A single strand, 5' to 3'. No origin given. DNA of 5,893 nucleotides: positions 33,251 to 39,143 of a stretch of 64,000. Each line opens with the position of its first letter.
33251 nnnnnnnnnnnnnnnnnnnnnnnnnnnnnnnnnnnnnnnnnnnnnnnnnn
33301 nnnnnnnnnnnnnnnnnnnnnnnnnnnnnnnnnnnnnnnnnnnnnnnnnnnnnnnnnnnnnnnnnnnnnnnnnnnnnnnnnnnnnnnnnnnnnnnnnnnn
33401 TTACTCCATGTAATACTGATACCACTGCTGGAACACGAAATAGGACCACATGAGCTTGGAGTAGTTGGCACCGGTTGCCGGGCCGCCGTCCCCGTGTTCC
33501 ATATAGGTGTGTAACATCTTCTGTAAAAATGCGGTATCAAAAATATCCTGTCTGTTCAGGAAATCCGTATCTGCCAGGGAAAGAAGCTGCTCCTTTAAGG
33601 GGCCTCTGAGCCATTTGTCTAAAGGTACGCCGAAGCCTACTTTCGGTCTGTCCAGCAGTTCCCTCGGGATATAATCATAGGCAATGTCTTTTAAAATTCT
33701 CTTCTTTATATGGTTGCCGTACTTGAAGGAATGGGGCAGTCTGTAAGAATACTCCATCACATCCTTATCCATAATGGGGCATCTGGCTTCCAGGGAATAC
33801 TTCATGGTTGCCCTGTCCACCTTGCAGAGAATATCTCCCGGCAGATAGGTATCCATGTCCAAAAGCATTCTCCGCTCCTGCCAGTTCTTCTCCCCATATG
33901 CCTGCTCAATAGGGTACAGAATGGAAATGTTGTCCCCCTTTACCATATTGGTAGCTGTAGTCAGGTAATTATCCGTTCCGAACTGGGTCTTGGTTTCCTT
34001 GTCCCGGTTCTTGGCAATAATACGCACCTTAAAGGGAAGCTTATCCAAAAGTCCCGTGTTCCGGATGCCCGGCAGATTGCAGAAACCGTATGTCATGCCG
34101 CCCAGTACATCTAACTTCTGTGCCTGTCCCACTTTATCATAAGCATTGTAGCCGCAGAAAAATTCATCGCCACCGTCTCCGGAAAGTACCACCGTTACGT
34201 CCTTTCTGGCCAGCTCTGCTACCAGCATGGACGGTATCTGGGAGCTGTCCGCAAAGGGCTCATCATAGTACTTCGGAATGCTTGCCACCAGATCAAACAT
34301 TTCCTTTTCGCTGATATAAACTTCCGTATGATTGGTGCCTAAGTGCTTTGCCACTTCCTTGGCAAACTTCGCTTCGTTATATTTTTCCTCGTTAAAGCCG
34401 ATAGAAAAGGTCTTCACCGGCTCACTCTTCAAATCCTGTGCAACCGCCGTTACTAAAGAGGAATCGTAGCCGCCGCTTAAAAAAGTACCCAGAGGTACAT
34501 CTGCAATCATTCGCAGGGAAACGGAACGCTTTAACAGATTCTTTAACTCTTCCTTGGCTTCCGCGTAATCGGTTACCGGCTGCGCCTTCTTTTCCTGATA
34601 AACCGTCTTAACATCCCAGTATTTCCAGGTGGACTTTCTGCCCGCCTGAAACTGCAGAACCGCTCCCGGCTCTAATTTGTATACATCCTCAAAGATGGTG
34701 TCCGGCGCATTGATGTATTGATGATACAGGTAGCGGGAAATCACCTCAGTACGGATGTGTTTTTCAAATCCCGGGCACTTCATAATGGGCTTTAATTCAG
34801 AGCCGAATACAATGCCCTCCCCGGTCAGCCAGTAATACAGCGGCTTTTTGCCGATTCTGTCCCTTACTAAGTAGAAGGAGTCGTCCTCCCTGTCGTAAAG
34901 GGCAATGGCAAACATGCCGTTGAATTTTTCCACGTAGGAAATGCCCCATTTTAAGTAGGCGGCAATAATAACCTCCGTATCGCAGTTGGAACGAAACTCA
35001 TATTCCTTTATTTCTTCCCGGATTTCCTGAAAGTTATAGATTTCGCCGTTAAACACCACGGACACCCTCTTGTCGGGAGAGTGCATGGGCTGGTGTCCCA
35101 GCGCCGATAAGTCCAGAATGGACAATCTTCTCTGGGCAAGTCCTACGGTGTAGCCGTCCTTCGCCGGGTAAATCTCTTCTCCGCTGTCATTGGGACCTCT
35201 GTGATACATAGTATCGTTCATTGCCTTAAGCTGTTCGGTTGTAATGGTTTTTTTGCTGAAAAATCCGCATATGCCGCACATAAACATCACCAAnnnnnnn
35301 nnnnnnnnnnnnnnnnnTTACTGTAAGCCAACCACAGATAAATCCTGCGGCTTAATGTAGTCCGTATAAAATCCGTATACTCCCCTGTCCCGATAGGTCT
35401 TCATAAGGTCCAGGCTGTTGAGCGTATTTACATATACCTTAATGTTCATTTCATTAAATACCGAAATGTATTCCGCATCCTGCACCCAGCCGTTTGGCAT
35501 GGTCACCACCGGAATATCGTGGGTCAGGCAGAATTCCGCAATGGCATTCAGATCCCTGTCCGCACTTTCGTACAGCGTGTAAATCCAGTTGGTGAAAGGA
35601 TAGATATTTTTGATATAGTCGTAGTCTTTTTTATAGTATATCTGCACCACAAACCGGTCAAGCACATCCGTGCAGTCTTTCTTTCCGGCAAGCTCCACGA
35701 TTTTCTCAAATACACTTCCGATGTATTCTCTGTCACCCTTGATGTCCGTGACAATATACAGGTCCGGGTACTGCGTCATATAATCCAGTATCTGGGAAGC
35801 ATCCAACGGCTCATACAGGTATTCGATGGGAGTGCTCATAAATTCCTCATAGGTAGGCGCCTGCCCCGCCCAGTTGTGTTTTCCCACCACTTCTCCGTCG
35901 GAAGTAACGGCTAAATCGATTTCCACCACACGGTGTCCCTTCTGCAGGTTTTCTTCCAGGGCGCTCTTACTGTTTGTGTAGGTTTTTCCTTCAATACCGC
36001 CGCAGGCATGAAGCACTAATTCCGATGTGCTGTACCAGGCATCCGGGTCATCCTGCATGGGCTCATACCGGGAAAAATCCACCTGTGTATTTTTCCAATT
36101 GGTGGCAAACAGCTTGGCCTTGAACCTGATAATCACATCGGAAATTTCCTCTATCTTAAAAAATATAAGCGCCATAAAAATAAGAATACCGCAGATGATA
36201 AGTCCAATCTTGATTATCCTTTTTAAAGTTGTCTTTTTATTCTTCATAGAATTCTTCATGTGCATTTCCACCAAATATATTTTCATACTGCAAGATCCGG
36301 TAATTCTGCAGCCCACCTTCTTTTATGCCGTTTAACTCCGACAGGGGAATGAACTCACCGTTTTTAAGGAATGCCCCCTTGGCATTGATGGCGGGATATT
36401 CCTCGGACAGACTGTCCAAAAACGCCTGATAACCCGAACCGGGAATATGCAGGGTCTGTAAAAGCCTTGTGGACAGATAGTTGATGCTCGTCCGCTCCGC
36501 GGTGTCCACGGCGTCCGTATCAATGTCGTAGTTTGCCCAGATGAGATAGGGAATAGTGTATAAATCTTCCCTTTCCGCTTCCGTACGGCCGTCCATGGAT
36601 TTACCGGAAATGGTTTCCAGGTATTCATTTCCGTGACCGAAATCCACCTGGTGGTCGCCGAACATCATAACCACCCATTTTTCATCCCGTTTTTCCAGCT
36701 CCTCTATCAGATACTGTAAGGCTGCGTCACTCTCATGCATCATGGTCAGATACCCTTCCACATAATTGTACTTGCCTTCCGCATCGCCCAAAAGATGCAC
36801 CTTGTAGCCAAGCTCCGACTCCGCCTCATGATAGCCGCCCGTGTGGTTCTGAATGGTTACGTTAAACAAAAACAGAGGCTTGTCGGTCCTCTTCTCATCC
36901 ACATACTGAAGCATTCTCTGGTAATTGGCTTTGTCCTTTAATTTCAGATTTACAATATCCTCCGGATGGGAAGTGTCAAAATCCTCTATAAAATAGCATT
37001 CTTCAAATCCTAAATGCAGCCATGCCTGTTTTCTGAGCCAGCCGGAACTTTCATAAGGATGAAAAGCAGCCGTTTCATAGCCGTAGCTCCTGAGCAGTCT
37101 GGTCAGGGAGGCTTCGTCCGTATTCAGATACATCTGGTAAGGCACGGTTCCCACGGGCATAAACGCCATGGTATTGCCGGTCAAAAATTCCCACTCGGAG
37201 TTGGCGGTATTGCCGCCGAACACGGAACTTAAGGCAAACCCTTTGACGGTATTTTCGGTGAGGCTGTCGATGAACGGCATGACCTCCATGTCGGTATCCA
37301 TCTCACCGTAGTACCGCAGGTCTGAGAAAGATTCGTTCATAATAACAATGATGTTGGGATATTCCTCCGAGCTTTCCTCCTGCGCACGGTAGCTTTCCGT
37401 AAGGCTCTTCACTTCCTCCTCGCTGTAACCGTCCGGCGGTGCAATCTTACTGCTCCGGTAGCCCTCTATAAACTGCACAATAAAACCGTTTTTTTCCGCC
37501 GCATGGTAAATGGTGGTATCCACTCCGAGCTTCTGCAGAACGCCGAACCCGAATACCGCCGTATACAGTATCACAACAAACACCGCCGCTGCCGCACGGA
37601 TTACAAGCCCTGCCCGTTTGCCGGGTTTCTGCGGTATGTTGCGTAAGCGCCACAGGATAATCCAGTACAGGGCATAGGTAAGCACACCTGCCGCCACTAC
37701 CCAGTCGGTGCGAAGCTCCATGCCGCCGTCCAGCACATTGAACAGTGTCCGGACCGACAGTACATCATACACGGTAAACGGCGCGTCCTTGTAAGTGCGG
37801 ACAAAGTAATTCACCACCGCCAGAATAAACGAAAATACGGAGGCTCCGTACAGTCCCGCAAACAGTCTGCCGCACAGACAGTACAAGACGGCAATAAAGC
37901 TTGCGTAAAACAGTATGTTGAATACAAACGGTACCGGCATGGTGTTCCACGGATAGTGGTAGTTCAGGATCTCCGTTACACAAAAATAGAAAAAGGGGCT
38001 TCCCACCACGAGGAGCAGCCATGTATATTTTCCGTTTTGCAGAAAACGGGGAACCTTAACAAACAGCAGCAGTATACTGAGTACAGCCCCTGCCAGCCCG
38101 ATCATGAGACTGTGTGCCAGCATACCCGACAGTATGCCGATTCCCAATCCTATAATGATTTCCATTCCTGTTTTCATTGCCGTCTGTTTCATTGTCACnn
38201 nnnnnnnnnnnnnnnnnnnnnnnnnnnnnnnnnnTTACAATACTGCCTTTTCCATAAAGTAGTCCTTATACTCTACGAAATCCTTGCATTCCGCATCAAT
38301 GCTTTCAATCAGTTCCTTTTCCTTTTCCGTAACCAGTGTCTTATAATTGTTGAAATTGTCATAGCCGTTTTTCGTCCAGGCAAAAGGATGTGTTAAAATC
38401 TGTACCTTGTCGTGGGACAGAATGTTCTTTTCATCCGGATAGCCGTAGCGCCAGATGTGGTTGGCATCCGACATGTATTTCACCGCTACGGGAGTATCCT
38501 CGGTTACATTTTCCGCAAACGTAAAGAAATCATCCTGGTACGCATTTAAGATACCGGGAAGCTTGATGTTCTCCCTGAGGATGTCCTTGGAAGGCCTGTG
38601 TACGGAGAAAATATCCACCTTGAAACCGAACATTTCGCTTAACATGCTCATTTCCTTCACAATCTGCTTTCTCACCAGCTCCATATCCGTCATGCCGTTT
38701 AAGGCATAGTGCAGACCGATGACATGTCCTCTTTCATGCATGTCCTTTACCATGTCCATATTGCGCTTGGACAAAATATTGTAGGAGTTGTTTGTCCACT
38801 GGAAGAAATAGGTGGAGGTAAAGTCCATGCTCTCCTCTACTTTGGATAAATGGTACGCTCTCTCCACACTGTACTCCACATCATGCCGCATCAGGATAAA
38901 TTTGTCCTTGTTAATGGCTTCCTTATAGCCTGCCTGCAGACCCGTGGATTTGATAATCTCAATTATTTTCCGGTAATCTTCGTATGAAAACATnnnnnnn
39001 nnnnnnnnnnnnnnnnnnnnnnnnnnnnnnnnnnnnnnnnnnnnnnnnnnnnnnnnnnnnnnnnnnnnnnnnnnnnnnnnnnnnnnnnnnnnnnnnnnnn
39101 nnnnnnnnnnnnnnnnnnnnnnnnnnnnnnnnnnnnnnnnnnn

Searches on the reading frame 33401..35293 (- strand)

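Call 7: search_protein_families(library=pfam, proteins=[window:33401-35293:-])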
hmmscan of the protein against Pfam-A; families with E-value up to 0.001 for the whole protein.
window:33401-35293:- (630 aa): 6 families
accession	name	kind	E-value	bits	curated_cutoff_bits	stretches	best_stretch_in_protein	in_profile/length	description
PF00733.27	Asn_synthase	-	3.4e-95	320.1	21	1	249-626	1-354/354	Asparagine synthase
PF13537.11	GATase_7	-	1.4e-42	145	25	1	55-171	2-122/123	Glutamine amidotransferase domain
PF13522.11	GATase_6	-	1.8e-38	131.9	27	1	49-166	11-130/130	Glutamine amidotransferase domain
PF02540.23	NAD_synthase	-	2.8e-05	23.8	21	1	248-330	3-84/242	NAD synthase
PF06508.19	QueC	-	9.9e-05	22.4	22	1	271-328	5-61/210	Queuosine biosynthesis protein QueC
PF12481.13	DUF3700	-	0.00078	19.4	27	0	120-170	125-175/228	Aluminium induced protein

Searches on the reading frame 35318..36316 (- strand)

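Call 7: search_protein_families(library=pfam, proteins=[window:35318-36316:-])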
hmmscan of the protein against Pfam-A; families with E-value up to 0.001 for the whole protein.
window:35318-36316:- (332 aa): 1 family
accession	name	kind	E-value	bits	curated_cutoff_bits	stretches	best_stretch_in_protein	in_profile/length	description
PF03009.23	GDPD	-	5.3e-07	30.4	23.6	0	114-144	10-40/244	Glycerophosphoryl diester phosphodiesterase family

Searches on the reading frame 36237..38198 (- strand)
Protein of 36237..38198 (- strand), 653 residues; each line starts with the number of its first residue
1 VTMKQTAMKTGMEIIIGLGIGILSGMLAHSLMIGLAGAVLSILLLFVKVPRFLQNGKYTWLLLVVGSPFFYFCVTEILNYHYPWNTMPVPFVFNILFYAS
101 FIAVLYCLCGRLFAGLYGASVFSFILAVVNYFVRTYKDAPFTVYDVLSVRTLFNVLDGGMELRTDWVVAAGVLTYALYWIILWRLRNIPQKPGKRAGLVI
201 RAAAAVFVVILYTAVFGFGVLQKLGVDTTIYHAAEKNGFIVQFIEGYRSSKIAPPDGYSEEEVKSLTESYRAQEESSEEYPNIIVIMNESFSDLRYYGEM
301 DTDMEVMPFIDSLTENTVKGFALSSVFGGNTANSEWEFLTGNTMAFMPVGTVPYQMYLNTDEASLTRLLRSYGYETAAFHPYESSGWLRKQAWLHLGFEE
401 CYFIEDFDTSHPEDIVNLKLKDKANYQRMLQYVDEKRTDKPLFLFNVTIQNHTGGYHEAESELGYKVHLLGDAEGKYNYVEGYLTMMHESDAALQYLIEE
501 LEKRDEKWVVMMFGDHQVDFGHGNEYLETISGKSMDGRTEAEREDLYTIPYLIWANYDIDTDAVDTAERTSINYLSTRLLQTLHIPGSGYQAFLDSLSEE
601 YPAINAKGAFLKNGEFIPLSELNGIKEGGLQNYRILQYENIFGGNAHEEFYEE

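Call 7: search_protein_families(library=pfam, proteins=[window:36237-38198:-])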
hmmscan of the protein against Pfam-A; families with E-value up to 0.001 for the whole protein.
window:36237-38198:- (653 aa): 1 family
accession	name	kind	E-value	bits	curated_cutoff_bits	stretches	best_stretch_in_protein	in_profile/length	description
PF00884.28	Sulfatase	-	5.8e-36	124.8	25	1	281-577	1-294/301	Sulfatase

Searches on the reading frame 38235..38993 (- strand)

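Call 7: search_protein_families(library=pfam, proteins=[window:38235-38993:-])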
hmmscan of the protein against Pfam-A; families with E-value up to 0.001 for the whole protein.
window:38235-38993:- (252 aa): 0 families

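Call 42: search_protein_families(library=pfam, proteins=[window:38235-38993:-], max_evalue=5)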
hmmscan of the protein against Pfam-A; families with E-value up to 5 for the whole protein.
window:38235-38993:- (252 aa): 4 families
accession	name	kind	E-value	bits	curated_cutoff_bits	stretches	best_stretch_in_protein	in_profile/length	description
PF01522.26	Polysacc_deac_1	-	0.015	15.7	23.1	1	59-129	34-101/124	Polysaccharide deacetylase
PF01856.23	HP_OMP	-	0.048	14.2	21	1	18-127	1-104/154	Helicobacter outer membrane protein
PF09639.16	YjcQ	-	0.071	13.8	23.3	1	49-102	4-57/95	YjcQ protein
PF22232.2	TraI_hel_assoc_N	-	0.18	12.9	27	1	107-147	7-47/99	TraI helicase-associated ssDNA bd, N-terminal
